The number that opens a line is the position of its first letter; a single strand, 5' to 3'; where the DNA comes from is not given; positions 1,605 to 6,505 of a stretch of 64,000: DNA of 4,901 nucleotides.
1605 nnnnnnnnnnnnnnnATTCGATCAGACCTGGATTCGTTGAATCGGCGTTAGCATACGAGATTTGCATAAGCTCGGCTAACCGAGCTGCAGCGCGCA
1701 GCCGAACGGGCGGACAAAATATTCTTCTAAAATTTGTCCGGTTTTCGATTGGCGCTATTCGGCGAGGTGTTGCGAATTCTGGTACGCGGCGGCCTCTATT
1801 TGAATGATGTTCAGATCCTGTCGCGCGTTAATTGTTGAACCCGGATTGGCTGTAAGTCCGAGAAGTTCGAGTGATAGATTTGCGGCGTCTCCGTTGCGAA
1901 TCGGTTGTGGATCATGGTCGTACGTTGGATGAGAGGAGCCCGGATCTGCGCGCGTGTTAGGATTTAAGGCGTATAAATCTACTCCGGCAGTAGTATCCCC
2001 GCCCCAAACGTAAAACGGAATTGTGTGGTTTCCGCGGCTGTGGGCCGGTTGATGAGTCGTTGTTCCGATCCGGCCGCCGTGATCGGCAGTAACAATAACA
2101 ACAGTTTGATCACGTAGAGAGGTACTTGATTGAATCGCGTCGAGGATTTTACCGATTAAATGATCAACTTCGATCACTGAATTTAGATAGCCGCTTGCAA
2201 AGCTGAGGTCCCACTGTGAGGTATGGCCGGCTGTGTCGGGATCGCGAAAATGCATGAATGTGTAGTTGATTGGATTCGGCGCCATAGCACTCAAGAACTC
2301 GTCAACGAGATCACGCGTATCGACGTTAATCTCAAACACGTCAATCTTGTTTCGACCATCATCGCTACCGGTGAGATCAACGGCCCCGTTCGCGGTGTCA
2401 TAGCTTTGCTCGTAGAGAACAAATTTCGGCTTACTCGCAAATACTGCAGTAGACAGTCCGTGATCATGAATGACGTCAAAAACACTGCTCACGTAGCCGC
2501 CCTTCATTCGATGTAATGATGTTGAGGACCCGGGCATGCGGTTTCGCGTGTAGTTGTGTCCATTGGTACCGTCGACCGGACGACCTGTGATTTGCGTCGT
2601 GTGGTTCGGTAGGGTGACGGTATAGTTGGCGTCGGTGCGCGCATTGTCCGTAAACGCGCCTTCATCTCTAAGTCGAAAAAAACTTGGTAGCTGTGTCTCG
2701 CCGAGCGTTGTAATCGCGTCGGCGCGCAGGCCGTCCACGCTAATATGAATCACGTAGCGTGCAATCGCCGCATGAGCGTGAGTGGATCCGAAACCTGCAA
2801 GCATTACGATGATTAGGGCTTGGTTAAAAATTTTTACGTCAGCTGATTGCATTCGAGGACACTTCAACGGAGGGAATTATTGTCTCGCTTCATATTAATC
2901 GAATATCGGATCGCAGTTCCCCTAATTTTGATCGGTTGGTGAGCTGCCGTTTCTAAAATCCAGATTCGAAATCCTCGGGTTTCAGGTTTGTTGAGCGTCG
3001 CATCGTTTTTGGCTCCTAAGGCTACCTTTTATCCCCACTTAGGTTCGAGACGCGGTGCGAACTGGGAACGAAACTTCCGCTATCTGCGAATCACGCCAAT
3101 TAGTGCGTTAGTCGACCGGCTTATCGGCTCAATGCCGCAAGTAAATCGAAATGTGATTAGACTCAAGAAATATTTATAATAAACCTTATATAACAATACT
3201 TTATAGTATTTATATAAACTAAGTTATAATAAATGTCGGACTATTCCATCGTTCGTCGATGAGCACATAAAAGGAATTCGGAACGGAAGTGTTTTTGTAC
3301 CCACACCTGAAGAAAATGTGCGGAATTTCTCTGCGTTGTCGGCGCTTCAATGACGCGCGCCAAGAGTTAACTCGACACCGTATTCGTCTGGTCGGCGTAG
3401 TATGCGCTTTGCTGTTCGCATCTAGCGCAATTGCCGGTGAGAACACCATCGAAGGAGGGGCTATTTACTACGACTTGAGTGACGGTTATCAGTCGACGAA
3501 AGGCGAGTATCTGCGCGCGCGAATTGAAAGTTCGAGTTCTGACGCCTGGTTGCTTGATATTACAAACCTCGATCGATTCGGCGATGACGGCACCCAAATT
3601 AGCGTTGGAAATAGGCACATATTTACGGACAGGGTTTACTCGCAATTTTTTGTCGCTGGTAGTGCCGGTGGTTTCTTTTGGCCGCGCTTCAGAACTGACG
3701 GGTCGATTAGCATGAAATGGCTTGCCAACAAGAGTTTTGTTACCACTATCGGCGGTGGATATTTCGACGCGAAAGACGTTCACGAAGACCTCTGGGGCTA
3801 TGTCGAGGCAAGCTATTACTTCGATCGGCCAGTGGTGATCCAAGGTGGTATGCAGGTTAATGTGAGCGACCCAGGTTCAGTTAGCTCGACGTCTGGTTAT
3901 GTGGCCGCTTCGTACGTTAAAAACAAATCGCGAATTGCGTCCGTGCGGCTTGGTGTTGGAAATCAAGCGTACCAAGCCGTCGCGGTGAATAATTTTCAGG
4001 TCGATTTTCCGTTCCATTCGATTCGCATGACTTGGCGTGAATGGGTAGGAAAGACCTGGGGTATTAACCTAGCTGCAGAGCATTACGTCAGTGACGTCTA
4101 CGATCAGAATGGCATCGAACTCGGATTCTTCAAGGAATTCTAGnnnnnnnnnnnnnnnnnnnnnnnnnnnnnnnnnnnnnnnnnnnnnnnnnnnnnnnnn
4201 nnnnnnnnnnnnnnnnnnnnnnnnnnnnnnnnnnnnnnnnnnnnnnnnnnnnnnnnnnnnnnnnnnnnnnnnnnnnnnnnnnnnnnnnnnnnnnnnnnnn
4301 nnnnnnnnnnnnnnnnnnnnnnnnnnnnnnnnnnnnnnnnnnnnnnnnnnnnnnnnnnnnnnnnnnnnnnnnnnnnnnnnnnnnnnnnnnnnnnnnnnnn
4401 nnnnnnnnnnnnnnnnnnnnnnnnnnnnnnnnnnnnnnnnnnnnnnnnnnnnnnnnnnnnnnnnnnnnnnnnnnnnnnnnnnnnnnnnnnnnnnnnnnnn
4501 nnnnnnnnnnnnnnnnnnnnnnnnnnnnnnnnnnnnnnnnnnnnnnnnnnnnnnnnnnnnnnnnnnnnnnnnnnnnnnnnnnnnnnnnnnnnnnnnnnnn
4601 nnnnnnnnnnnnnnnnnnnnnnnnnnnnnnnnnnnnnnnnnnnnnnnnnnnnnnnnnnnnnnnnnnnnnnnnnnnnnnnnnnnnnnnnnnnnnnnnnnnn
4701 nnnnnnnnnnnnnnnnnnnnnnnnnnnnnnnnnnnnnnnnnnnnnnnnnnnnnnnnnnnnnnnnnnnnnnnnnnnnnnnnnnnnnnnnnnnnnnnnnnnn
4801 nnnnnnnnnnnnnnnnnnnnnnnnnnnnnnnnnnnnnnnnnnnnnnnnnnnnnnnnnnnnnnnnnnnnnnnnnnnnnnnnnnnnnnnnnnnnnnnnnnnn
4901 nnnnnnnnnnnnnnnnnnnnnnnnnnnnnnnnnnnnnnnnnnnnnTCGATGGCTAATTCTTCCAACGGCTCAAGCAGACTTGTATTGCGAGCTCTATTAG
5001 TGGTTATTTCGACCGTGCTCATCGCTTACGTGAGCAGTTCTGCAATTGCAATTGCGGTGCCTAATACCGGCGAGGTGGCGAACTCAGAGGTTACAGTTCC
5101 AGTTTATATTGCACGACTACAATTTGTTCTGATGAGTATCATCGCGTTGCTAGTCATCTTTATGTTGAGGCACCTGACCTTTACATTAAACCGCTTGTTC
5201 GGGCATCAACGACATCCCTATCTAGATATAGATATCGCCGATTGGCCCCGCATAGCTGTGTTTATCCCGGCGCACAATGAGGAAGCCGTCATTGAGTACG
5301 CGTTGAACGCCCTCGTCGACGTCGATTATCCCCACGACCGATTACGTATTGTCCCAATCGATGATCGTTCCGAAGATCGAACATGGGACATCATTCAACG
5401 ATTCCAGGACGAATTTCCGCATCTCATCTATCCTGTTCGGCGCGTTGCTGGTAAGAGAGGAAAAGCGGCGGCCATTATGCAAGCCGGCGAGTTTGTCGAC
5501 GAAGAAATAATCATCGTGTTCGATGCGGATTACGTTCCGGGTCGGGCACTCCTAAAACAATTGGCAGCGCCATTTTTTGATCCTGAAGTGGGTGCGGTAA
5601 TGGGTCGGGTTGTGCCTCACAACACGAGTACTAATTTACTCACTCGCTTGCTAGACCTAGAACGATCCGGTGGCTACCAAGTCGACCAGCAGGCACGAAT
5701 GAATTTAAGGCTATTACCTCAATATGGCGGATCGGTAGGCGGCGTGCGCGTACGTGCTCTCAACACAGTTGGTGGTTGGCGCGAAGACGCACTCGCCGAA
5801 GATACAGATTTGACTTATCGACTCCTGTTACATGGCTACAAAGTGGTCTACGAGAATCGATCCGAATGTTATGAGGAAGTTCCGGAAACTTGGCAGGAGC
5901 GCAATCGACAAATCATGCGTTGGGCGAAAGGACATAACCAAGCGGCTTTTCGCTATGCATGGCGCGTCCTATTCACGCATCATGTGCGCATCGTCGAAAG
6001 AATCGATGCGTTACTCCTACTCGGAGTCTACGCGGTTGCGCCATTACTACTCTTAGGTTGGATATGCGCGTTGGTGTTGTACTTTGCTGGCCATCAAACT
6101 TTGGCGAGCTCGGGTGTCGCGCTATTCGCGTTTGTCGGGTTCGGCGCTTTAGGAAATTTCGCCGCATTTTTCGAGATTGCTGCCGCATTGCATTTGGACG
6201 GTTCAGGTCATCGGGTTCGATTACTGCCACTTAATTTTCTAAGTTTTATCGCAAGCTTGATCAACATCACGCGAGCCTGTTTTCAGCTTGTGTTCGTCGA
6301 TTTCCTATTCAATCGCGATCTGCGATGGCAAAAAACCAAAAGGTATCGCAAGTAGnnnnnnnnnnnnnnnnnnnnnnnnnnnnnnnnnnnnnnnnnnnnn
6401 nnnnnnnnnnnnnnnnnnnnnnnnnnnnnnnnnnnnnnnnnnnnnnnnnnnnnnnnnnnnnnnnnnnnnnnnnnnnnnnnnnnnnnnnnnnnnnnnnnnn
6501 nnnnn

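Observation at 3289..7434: Compact synthase-dependent exopolysaccharide module: YaiO-type barrel, small polytopic protein, processive GT2 and a membrane-anchored beta-helix protein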

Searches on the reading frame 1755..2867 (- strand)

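Call 4: search_protein_families(library=pfam, proteins=[window:1755-2867:-], max_evalue=0.1)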
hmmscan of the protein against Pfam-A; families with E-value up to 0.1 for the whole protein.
window:1755-2867:- (370 aa): 5 families
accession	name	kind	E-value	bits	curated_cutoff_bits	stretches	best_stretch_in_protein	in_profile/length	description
PF01663.27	Phosphodiest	-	8e-20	72.1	23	1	39-264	1-220/342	Type I phosphodiesterase / nucleotide pyrophosphatase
PF00884.28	Sulfatase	-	2.3e-14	53.8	25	1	38-295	2-279/301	Sulfatase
PF01676.23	Metalloenzyme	-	5.1e-11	43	24.3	1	178-296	125-229/252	Metalloenzyme superfamily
PF02995.22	DUF229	-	0.0012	18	25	1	217-272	296-350/496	Protein of unknown function (DUF229)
PF19950.4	DUF6412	-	0.083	13.3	26.9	0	204-216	7-19/30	Family of unknown function (DUF6412)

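Call 5: search_protein_families(library=ncbifam, proteins=[window:1755-2867:-], max_evalue=0.1)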
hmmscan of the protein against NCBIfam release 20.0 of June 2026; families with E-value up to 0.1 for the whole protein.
window:1755-2867:- (370 aa): 14 families
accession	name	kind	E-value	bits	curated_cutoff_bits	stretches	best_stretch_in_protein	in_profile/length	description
TIGR01307.1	pgm_bpd_ind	equivalog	1.6e-05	23.6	330.65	1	185-288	370-465/504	2,3-bisphosphoglycerate-independent phosphoglycerate mutase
NF038282.1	LapC_YejM_PbgA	exception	1.9e-05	23.2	825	1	191-294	381-480/584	LPS biosynthesis-modulating metalloenzyme YejM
NF010322.0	PRK13759.1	equivalog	2.4e-05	23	481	1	225-287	268-331/486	arylsulfatase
NF045661.1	HdlasePehA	equivalog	4.4e-05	22.3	900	1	226-269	283-325/506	phosphoric/sulfuric ester hydrolase PehA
TIGR00306.2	apgM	subfamily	6.3e-05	22.1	320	1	185-290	277-368/403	2,3-bisphosphoglycerate-independent phosphoglycerate mutase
TIGR03417.1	chol_sulfatase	equivalog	0.00059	18.8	433.45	1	226-268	254-295/500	choline-sulfatase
NF009049.0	PRK12383.1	equivalog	0.00067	18.7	254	1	178-272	265-350/408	phosphopentomutase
NF008593.0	PRK11560.1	equivalog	0.0012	17.2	493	1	225-290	432-497/563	kdo(2)-lipid A phosphoethanolamine 7''-transferase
NF038358.1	phophono_PhpG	equivalog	0.0071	15.1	545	1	186-273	295-372/417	CMP-5'-phosphonoformate--3-phosphoglycerate phosphonoformyl transferase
NF003242.0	PRK04200.1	equivalog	0.01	14.7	426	1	200-289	284-359/395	cofactor-independent phosphoglycerate mutase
NF003766.0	PRK05362.1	equivalog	0.02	13.7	256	1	188-290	267-356/396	phosphopentomutase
TIGR01696.1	deoB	equivalog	0.027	13.3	341.2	1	184-290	254-346/381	phosphopentomutase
NF003104.0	PRK04024.1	equivalog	0.03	13.1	489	1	201-273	295-357/412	2,3-bisphosphoglycerate-independent phosphoglycerate mutase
NF038075.1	fam_STM4013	hypoth_equivalog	0.059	12.8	250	0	233-273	206-245/261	STM4013/SEN3800 family hydrolase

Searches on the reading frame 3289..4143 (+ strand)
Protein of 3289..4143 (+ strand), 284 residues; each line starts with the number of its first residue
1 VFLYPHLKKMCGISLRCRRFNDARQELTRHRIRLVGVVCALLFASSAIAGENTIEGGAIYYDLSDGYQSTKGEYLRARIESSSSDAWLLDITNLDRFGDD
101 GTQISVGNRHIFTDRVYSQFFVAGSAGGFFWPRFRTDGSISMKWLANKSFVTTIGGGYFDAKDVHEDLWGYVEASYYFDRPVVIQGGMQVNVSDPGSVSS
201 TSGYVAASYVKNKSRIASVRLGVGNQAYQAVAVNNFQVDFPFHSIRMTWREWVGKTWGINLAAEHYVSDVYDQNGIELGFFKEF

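Call 4: search_protein_families(library=pfam, proteins=[window:3289-4143:+], max_evalue=0.1)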
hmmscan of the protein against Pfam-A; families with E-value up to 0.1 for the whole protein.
window:3289-4143:+ (284 aa): 1 family
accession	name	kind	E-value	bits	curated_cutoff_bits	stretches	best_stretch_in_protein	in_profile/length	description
PF19413.5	YaiO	-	2.9e-25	89.7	23.9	1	52-229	2-173/173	YaiO membrane beta barrel domain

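Call 5: search_protein_families(library=ncbifam, proteins=[window:3289-4143:+], max_evalue=0.1)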
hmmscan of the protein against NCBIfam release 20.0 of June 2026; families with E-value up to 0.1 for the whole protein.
window:3289-4143:+ (284 aa): 1 family
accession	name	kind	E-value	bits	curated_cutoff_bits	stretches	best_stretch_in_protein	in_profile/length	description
TIGR04390.1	OMP_YaiO_dom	domain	3.6e-36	125.3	32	1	52-284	1-230/230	YaiO family outer membrane beta-barrel protein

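Call 52: search_solved_structures(query=window:3289-4143:+, max_evalue=10)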
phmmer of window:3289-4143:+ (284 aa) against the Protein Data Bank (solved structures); distinct sequences matched with E-value up to 10: 0.

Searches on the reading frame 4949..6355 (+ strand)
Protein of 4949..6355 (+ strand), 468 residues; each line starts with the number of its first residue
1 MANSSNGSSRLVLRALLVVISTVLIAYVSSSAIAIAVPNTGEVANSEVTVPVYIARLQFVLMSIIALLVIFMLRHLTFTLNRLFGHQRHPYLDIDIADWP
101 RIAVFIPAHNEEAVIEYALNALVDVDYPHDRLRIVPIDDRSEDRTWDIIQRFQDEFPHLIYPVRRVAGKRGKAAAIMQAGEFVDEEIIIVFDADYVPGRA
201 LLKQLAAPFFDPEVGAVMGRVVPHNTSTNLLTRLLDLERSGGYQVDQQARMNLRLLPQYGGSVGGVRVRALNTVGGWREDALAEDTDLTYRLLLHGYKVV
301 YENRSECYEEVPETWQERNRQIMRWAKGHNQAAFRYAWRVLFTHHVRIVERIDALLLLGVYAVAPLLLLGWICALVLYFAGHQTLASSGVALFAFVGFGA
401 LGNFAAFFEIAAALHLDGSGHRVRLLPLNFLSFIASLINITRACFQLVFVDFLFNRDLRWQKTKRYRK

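Call 4: search_protein_families(library=pfam, proteins=[window:4949-6355:+], max_evalue=0.1)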
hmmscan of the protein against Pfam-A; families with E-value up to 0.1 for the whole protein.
window:4949-6355:+ (468 aa): 5 families
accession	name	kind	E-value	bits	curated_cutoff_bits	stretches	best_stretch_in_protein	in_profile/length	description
PF13641.12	Glyco_tranf_2_3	-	1.3e-25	91.2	27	1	100-328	1-230/230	Glycosyltransferase like family 2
PF13632.12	Glyco_trans_2_3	-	3.8e-25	89.3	27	1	187-379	1-196/198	Glycosyl transferase family group 2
PF00535.33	Glycos_transf_2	-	1.2e-23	84.3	23.3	1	104-249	2-143/168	Glycosyl transferase family 2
PF13506.12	Glyco_transf_21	-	4.3e-09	36.5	21.7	1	170-327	16-174/174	Glycosyl transferase family 21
PF03552.20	Cellulose_synt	-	0.0037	16.3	24.7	1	276-371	416-514/722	Cellulose synthase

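Call 5: search_protein_families(library=ncbifam, proteins=[window:4949-6355:+], max_evalue=0.1)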
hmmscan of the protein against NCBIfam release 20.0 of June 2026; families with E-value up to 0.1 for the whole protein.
window:4949-6355:+ (468 aa): 22 families
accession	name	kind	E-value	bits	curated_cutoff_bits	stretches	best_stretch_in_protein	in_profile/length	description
TIGR03937.1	PgaC_IcaA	equivalog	2e-35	122.6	422.3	1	58-371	3-312/407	poly-beta-1,6-N-acetyl-D-glucosamine synthase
TIGR03965.1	mycofact_glyco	equivalog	9.9e-24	84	280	1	98-414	72-387/467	mycofactocin biosynthesis glycosyltransferase MftF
TIGR03030.1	CelA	equivalog_domain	2e-20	72.4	699.1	2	86-205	117-249/714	UDP-forming cellulose synthase catalytic subunit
NF053846.1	glyco_with_XrtP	equivalog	1.3e-18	66.9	520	1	64-410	9-375/440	XrtP-associated glycosyltransferase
TIGR04242.1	nodulat_NodC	equivalog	1.5e-18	66.9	550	1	95-238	43-185/395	chitooligosaccharide synthase NodC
NF008558.0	PRK11498.1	equivalog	6e-18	64.2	992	1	85-336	257-507/872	UDP-forming cellulose synthase catalytic subunit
TIGR03111.1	glyc2_xrt_Gpos1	hypoth_equivalog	6.1e-15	54.9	363.95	1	55-336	5-293/439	TIGR03111 family XrtG-associated glycosyltransferase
NF041865.1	EpsU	equivalog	1.3e-12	47.5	700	1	100-366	39-300/394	exopolysaccharide biosynthesis GT2 family glycosyltransferase EpsU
TIGR03472.1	HpnI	equivalog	9.7e-12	44.4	310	1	91-423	32-362/373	bacteriohopanetetrol glucosamine biosynthesis glycosyltransferase HpnI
NF041875.1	EPS_EpsD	equivalog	1.8e-11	44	370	1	103-317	2-218/325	exopolysaccharide biosynthesis glycosyltransferase EpsD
TIGR03469.1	HpnB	hypoth_equivalog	6.1e-11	41.9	379.25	1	61-206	6-157/386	hopene-associated glycosyltransferase HpnB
TIGR04283.1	glyco_like_mftF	equivalog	1.1e-06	28.4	182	1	102-296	1-173/221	TIGR04283 family arsenosugar biosynthesis glycosyltransferase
NF047588.1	GlcsyltransPgfSStrep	equivalog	6.1e-06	25.7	500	1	101-207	2-108/308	glycosyltransferase PgfS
TIGR04182.1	glyco_TIGR04182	equivalog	2.4e-05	23.9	325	1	102-223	2-111/293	S-layer glycoprotein N-glycosyltransferase AglJ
NF038302.1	EPS_HpsE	equivalog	4.6e-05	22.5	300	1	102-222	3-125/307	hormogonium polysaccharide biosynthesis glycosyltransferase HpsE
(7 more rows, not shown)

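Call 33: search_solved_structures(query=window:4949-6355:+, max_evalue=0.001, show_alignments=1)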
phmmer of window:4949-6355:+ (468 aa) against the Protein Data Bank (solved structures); distinct sequences matched with E-value up to 0.001: 12.
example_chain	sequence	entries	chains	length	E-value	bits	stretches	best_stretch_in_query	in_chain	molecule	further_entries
6yv7_A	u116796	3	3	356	1.1e-19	73.8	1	99-315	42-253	Glycosyl transferase, family 2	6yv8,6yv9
6yv7_B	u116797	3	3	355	1.1e-19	73.8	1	99-315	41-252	Glycosyl transferase, family 2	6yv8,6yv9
7lby_A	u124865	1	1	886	9.7e-14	54.1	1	92-331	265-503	Cellulose synthase catalytic subunit [UDP-forming]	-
9b8v_E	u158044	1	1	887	9.8e-14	54.1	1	92-331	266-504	Cellulose synthase catalytic subunit [UDP-forming]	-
9fmv_A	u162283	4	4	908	1e-13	54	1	92-331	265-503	Cellulose synthase catalytic subunit [UDP-forming]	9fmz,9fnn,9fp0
5ej1_A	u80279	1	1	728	1.7e-11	46.7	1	96-395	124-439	Putative cellulose synthase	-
4hg6_A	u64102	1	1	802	2.2e-11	46.4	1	97-395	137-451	Cellulose Synthase Subunit A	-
4p00_A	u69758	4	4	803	2.2e-11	46.4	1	97-395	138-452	Cellulose Synthase A subunit | Cellulose Synthase subunit A | Putative cellulose synthase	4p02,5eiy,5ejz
5tze_C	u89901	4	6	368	2.3e-07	33.1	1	102-212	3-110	Glycosyl transferase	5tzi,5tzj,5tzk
5tz8_A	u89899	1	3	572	4.6e-07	32.1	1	102-212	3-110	Glycosyl transferase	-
5mlz_A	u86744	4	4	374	7.6e-06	28.1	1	101-197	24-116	Dolichol monophosphate mannose synthase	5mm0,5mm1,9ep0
8smm_A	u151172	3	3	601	0.00037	22.6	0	281-349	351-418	Hyaluronan synthase 1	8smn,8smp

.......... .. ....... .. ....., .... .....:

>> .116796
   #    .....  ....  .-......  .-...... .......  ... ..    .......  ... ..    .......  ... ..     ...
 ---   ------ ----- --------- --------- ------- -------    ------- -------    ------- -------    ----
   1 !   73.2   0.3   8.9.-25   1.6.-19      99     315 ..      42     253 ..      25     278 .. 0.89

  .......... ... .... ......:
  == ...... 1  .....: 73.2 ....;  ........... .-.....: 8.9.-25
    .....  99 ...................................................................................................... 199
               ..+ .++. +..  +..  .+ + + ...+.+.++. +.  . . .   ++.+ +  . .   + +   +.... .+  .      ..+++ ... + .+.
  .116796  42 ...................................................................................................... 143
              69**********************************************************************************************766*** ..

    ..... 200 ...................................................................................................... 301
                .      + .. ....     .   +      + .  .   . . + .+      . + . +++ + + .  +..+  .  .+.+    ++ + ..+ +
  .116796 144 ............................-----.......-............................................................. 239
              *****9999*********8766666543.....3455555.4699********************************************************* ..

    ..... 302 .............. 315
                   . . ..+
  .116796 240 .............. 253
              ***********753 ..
